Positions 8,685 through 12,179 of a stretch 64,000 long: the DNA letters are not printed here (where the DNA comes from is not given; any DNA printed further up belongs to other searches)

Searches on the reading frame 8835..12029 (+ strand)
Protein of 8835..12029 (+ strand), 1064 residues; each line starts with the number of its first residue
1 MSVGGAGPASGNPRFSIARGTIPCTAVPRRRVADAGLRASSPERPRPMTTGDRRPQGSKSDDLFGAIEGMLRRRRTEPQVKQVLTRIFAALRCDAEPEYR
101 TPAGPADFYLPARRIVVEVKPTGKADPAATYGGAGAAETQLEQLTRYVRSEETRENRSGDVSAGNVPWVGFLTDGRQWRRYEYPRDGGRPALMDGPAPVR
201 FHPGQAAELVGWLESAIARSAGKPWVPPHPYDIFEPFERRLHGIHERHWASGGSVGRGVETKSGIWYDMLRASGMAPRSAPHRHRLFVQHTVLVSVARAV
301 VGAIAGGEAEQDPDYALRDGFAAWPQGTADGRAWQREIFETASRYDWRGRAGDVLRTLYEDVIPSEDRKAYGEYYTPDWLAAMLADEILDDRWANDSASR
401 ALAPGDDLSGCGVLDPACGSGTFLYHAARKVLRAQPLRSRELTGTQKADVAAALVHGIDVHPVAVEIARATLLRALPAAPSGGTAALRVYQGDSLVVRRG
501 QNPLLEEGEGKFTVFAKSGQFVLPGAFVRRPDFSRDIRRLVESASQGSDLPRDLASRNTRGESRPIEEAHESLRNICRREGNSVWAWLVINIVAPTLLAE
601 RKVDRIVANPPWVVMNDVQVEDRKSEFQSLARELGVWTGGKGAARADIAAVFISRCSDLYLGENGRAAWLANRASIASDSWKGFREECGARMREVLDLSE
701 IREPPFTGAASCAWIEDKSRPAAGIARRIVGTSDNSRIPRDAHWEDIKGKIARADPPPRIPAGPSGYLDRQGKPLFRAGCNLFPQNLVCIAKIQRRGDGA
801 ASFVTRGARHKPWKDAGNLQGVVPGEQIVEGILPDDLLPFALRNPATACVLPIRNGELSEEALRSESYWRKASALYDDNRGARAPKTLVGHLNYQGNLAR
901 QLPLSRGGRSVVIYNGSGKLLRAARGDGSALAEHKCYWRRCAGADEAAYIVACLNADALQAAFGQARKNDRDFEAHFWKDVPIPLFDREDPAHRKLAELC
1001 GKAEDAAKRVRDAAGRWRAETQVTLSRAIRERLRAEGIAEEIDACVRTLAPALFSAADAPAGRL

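Call 92: search_protein_families(library=pfam, proteins=[window:8835-12029:+], max_evalue=0.001)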
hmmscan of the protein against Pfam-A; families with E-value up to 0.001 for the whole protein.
window:8835-12029:+ (1064 aa): 4 families
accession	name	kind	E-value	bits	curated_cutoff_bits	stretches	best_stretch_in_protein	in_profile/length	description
PF02384.22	N6_Mtase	-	7.8e-08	32.4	20.4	1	353-469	4-94/311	N-6 DNA Methylase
PF20473.4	MmeI_Mtase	-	1.8e-06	27.7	27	1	407-473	17-83/259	MmeI, DNA-methyltransferase domain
PF01170.24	UPF0020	-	2.2e-05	24.7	22.3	0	413-472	32-96/197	RMKL-like, methyltransferase domain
PF07669.17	Eco57I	-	0.00028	21.5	25.3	1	456-667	4-130/171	Eco57I restriction-modification methylase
